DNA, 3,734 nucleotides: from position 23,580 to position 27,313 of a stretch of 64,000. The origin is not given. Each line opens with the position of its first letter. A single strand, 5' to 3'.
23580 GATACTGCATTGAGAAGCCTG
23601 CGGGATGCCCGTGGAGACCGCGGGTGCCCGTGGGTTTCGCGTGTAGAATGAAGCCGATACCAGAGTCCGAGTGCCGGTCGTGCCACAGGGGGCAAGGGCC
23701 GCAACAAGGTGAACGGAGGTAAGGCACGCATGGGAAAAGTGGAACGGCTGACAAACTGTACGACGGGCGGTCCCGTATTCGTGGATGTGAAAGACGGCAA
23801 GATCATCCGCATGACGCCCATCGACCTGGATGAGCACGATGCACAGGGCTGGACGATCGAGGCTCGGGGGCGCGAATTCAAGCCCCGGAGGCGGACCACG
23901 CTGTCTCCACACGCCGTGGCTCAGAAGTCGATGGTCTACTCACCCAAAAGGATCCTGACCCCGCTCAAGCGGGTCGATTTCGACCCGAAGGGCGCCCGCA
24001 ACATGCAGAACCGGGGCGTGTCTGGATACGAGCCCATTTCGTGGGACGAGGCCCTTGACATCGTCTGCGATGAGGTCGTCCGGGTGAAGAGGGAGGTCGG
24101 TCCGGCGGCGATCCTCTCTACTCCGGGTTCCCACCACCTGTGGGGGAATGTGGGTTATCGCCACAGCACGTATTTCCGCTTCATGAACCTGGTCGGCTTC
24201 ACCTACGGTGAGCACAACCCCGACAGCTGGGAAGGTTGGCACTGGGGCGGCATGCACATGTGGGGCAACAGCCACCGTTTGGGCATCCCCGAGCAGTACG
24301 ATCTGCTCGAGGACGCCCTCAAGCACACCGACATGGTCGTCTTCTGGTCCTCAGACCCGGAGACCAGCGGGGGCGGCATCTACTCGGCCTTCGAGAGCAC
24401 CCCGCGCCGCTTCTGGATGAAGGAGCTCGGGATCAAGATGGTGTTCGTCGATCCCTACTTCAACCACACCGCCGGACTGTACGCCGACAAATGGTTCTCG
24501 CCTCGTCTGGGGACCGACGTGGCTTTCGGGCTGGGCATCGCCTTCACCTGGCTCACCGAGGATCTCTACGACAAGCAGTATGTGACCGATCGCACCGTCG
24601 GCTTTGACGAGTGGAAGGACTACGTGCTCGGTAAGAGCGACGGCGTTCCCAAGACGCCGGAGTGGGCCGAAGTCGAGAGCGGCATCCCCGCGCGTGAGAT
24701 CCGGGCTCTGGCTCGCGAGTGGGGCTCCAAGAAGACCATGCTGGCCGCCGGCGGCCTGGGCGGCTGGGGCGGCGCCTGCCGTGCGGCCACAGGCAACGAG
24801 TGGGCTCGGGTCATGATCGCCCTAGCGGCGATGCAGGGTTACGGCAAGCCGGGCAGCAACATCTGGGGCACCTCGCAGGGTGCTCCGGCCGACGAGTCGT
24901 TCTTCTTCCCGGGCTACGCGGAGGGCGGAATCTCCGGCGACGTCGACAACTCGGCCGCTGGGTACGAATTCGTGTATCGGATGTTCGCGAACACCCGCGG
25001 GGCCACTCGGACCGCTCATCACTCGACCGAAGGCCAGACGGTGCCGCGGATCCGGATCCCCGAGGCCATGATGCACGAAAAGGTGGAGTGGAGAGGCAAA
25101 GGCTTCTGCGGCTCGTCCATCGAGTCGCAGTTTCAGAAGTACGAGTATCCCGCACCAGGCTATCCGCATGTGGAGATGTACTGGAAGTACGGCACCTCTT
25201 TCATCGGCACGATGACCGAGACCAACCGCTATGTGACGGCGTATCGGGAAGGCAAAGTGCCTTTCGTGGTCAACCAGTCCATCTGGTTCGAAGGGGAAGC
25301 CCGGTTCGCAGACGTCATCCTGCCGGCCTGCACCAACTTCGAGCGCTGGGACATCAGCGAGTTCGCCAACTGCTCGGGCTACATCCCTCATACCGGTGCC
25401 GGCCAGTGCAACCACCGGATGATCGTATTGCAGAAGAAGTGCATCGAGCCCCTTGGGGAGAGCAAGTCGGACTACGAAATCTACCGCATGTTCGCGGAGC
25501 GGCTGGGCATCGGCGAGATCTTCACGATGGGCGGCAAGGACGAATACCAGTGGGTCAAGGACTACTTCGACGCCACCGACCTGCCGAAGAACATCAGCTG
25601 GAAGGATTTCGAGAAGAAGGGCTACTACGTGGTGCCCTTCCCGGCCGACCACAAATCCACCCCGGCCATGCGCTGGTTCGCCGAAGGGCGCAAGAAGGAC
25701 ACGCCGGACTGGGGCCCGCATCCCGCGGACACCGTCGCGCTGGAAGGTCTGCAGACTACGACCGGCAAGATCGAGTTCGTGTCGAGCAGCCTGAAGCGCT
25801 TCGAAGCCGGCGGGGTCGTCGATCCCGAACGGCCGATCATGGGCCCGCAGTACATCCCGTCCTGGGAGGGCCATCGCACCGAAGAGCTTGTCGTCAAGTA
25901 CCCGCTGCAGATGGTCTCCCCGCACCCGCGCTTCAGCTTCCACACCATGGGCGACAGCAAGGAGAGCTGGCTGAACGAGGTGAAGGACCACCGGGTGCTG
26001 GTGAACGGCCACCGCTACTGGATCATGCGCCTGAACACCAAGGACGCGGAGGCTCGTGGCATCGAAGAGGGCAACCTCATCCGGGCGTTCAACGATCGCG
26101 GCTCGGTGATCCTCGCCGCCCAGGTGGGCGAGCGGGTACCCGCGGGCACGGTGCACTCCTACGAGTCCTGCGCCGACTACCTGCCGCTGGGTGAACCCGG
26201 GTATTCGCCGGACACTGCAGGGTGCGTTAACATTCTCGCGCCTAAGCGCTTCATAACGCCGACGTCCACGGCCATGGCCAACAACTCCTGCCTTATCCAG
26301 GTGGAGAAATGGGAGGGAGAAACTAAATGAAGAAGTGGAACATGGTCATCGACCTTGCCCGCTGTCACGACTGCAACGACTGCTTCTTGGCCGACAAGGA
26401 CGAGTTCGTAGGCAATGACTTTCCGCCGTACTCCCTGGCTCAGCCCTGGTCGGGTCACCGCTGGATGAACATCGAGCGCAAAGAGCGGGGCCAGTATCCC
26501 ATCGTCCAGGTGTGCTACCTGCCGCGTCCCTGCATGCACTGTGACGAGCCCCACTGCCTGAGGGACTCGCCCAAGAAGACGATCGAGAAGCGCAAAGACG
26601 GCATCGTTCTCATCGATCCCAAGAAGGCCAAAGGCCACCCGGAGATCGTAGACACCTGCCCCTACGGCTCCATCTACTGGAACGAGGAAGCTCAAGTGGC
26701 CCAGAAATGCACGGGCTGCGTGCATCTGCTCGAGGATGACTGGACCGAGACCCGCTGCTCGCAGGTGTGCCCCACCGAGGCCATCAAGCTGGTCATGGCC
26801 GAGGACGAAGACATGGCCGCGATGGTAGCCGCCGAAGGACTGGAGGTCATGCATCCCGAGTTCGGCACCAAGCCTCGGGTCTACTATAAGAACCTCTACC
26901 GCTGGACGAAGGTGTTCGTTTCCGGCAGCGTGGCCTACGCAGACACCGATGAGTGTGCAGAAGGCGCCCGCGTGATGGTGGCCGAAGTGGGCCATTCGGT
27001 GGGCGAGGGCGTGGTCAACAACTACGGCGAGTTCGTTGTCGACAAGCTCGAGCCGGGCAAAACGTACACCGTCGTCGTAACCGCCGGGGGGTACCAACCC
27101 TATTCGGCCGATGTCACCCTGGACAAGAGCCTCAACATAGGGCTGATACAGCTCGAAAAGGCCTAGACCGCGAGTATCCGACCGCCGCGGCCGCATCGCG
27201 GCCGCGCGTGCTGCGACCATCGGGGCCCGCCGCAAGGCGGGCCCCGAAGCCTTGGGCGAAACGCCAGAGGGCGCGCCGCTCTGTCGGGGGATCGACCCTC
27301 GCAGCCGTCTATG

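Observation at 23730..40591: Five pyrogallol-phloroglucinol-transhydroxylase-like large subunits but only three small subunits in 17 kb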

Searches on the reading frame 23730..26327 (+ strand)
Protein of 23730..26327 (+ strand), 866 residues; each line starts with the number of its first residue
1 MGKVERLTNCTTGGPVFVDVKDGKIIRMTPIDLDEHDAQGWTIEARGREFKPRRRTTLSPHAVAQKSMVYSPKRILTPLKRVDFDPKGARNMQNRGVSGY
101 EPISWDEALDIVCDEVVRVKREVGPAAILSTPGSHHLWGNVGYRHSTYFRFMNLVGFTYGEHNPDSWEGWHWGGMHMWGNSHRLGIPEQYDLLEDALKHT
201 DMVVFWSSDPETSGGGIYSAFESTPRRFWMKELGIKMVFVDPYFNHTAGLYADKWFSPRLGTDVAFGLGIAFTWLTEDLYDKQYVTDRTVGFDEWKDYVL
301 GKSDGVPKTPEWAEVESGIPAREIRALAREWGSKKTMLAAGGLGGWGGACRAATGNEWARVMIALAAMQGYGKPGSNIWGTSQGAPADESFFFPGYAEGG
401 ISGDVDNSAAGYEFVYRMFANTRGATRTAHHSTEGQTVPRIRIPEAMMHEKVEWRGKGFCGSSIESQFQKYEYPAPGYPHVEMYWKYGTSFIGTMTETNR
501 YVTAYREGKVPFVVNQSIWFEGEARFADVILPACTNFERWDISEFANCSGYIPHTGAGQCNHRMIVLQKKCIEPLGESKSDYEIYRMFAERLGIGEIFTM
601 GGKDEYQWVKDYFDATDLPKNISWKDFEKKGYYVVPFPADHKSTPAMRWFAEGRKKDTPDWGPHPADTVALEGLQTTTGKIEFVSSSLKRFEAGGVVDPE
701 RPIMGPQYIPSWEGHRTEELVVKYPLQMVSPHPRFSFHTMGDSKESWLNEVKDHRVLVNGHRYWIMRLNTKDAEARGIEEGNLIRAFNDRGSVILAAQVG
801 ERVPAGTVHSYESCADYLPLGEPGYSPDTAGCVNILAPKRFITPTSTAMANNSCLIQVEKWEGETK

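Call 4: search_solved_structures(query=window:23730-26327:+, show_alignments=1)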
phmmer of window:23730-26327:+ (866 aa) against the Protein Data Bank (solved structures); distinct sequences matched with E-value up to 0.001: 32.
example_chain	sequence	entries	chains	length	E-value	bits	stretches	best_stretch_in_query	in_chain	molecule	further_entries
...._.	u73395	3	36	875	0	1297.2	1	1-864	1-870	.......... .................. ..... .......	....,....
1eu1_A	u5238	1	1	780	4.2e-73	249.7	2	50-400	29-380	DIMETHYL SULFOXIDE REDUCTASE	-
4dmr_A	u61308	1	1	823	5.8e-72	245.9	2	48-400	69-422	DMSO REDUCTASE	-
1e18_A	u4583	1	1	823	7.1e-72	245.6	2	48-400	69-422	DMSO REDUCTASE.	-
1dmr_A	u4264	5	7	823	1.1e-71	245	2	48-400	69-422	DMSO REDUCTASE | Dimethyl sulfoxide/trimethylamine N-oxide reductase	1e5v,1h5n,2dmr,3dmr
1e60_A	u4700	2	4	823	1.4e-71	244.6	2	48-400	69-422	Dimethyl sulfoxide/trimethylamine N-oxide reductase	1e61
1dms_A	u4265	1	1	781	1.8e-70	241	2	63-401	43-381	DMSO REDUCTASE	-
7l5i_A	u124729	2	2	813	3.4e-67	230.1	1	67-863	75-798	Trimethylamine-N-oxide reductase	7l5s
9h4t_A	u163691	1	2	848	6e-49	169.7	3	68-397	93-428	Trimethylamine-N-oxide reductase 1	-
1tmo_A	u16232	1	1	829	9.9e-47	162.4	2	66-377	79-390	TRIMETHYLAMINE N-OXIDE REDUCTASE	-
2vpw_A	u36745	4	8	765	2.3e-22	81.8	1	233-337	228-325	THIOSULFATE REDUCTASE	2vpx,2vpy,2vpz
1aa6_A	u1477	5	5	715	2.2e-19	71.9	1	96-378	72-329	FORMATE DEHYDROGENASE H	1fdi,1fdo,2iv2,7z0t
2e7z_A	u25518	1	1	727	3.6e-15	57.9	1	57-300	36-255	Acetylene hydratase Ahy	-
5e7o_A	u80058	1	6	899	4.1e-15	57.7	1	7-289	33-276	DMSO reductase family type II enzyme, molybdopterin subunit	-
4ydd_A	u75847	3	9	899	6e-15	57.2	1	7-289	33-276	DMSO reductase family type II enzyme, molybdopterin subunit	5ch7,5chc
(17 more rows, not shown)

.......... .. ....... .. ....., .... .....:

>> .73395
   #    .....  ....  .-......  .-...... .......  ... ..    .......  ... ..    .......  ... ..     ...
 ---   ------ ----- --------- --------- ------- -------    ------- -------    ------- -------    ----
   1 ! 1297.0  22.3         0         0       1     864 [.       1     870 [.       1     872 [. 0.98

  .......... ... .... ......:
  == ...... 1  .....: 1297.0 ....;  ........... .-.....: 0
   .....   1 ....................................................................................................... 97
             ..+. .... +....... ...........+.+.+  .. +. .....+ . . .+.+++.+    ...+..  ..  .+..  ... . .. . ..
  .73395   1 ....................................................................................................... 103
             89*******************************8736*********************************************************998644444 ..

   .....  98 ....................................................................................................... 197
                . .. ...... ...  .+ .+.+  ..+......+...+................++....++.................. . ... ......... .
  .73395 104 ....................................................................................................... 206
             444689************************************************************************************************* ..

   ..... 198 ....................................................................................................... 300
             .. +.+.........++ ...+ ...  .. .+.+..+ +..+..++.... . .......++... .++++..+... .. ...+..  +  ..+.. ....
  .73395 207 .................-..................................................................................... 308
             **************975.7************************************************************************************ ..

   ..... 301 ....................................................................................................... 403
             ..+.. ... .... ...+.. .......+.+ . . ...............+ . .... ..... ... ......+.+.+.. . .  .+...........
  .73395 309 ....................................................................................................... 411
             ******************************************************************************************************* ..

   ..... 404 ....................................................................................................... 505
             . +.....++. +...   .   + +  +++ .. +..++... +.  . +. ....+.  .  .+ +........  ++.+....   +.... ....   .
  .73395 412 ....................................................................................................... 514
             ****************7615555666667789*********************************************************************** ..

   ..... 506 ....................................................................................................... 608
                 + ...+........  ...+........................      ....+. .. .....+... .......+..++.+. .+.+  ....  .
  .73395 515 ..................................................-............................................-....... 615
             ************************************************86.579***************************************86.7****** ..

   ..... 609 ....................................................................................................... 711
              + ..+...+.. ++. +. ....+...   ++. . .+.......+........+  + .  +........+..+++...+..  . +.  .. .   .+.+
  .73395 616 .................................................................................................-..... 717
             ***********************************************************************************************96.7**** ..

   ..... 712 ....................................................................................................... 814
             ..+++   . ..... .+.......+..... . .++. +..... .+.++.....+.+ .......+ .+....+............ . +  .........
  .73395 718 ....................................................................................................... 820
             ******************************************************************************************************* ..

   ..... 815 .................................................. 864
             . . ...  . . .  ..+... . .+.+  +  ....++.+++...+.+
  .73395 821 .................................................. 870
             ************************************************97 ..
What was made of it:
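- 23730..26330 (+): alpha1: AthL-class large subunit; probable pyrogallol-phloroglucinol transhydroxylase. 1297 bits, full length, against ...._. (call 4).
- Alpha1 scores 1297 bits against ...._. (call 4).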

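Call 6: search_protein_families(library=ncbifam, proteins=[window:23730-26327:+])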
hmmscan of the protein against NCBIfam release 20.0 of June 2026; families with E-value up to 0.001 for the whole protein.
window:23730-26327:+ (866 aa): 22 families
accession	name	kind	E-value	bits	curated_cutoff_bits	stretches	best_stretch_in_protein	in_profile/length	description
TIGR00509.1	bisC_fam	subfamily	2e-97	327.3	1017.55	1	66-865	36-758/772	molybdopterin guanine dinucleotide-containing S/N-oxide reductase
TIGR02166.1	dmsA_ynfE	subfamily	2.2e-80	270.7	777.7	2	9-377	52-397/794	DMSO/selenate family reductase complex A subunit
NF011682.0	PRK15102.1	equivalog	1.3e-72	245.1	909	1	66-865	85-814/829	trimethylamine-N-oxide reductase TorA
TIGR02164.1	torA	equivalog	2.3e-67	227.8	1465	1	66-865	81-810/824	trimethylamine-N-oxide reductase TorA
NF011566.1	PRK14990.1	exception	7.5e-52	176.4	1600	2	65-371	110-410/814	dimethylsulfoxide reductase subunit A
NF041884.1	selenate_YnfF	exception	9.3e-44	149.5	1650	2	91-371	112-390/798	selenate/tellurate reductase subunit YnfF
NF041885.1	selenate_YnfE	exception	2.8e-40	137.9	1675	2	90-370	114-396/805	selenate/tellurate reductase subunit YnfE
TIGR03479.1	DMSO_red_II_alp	subfamily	4.3e-37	127.6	984.75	3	6-289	62-307/913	molybdopterin-dependent oxidoreductase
NF012032.0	PRK15488.1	equivalog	4.4e-36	124.2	694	3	231-332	224-318/759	thiosulfate reductase PhsA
TIGR01591.1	Fdh-alpha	equivalog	2.6e-31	108.4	666.25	2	67-378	46-318/672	formate dehydrogenase subunit alpha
NF041714.1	arsenate_red_ArrA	equivalog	6.3e-20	70.9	1600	1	40-333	71-357/848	arsenate respiratory reductase molybdopterin-containing subunit ArrA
NF042978.1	EthbenzDh_ebdA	equivalog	4.8e-13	47.8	2000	1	67-289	135-329/977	ethylbenzene dehydrogenase subunit alpha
TIGR01580.1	narG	equivalog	8.3e-13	46.8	1084.15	1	699-813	1061-1165/1235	nitrate reductase subunit alpha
NF041783.2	mnquin_red_QrcB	equivalog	1.1e-12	47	440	0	40-121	73-141/695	menaquinone reductase molybdopterin-binding-like subunit QrcB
NF047855.1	AssmNtatRedNasC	equivalog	3.2e-11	42.3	1100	1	231-338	206-306/708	assimilatory nitrate reductase catalytic subunit NasC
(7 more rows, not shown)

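Call 7: search_protein_families(library=pfam, proteins=[window:23730-26327:+])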
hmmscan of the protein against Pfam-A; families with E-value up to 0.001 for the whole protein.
window:23730-26327:+ (866 aa): 3 families
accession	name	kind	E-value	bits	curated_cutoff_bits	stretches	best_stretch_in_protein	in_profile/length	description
PF21423.2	AhtL-like_1st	-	4.9e-29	100.1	27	1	14-68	1-55/55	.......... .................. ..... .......-like, domain 1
PF00384.28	Molybdopterin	-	1.2e-22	80.9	24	1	74-591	1-353/353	Molybdopterin oxidoreductase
PF01568.27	Molydop_binding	-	6.6e-13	49.1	26.8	1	741-854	6-109/110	Molydopterin dinucleotide binding domain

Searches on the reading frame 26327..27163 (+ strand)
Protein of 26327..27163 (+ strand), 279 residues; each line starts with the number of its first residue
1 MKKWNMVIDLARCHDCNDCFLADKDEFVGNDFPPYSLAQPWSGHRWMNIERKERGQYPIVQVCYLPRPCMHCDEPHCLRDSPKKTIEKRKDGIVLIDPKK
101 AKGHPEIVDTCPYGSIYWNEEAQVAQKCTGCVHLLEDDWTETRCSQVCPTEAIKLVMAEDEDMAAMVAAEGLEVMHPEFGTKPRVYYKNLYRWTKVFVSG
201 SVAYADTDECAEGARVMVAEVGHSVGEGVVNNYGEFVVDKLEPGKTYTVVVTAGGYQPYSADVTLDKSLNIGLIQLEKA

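Call 6: search_protein_families(library=ncbifam, proteins=[window:26327-27163:+])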
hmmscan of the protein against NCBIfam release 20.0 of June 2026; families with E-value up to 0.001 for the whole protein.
window:26327-27163:+ (279 aa): 19 families
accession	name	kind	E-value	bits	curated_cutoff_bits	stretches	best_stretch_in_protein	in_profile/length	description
TIGR03478.1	DMSO_red_II_bet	subfamily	3.2e-30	105.2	480.7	1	50-189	112-254/321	DMSO reductase family type II enzyme, iron-sulfur subunit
NF011569.0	PRK14993.1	equivalog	8.3e-27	94.2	416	1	2-191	42-225/244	tetrathionate reductase subunit TtrB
NF041715.1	arsenate_red_ArrB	equivalog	9.5e-24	84.2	450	2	3-122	2-110/233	arsenate respiratory reductase iron-sulfur subunit ArrB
NF042979.1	EthbenzDh_ebdB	equivalog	2.5e-22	79.2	740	1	42-188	128-275/354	ethylbenzene dehydrogenase subunit beta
TIGR02951.1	DMSO_dmsB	equivalog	1.7e-18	67.2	214.1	1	6-155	4-150/161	DMSO/selenate family reductase complex B subunit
NF041782.1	mnquin_red_QrcC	equivalog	7.8e-18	65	400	1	4-119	1-119/239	menaquinone reductase iron-sulfur cluster-binding subunit QrcC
NF045797.1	DsrO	equivalog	2.9e-17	62.9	200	1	2-188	42-234/235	sulfate reduction electron transfer complex DsrMKJOP subunit DsrO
TIGR01660.1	narH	equivalog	7e-17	61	524.05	1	47-169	161-284/492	nitrate reductase subunit beta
TIGR03149.1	cyt_nit_nrfC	equivalog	3.2e-13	49.6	377.6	1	3-186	38-214/225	cytochrome c nitrite reductase Fe-S protein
NF008134.0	PRK10882.1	equivalog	5.8e-11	42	263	1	61-158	105-208/329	hydrogenase 2 operon protein HybA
TIGR01582.1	FDH-beta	equivalog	2.1e-09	36.9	334.7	1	66-163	90-187/283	formate dehydrogenase subunit beta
NF045715.1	sulf_resp_HmcB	equivalog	4.7e-08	32.5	420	1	64-157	102-197/307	sulfate respiration complex iron-sulfur protein HmcB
NF038355.1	FDH3_beta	equivalog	1.9e-07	31.3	240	1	5-129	4-119/180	formate dehydrogenase FDH3 subunit beta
NF009451.0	PRK12809.1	equivalog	5e-07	28.4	1154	1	66-157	53-138/639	formate-dependent uric acid utilization protein YgfT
NF009408.0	PRK12769.1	equivalog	4.7e-06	25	1003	1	69-159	56-148/659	formate-dependent uric acid utilization protein AegA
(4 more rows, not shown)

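Call 7: search_protein_families(library=pfam, proteins=[window:26327-27163:+])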
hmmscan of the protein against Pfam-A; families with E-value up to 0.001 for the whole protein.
window:26327-27163:+ (279 aa): 3 families
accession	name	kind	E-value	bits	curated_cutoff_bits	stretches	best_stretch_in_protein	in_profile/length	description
PF13247.11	Fer4_11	-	2.2e-23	82.8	26.2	1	61-155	2-97/100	4Fe-4S dicluster domain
PF13620.12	CarboxypepD_reg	-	8.2e-09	36.1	32.3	1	198-267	2-71/82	Carboxypeptidase regulatory-like domain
PF13715.12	CarbopepD_reg_2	-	7.2e-06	26.4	32.2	1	198-273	1-72/88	CarboxypepD_reg-like domain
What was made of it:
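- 26327..27166 (+): beta1: BthL-class small subunit with a three-cluster Cys pattern and an Ig-like domain. Pfam Fer4_11 and CarboxypepD_reg (call 7).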
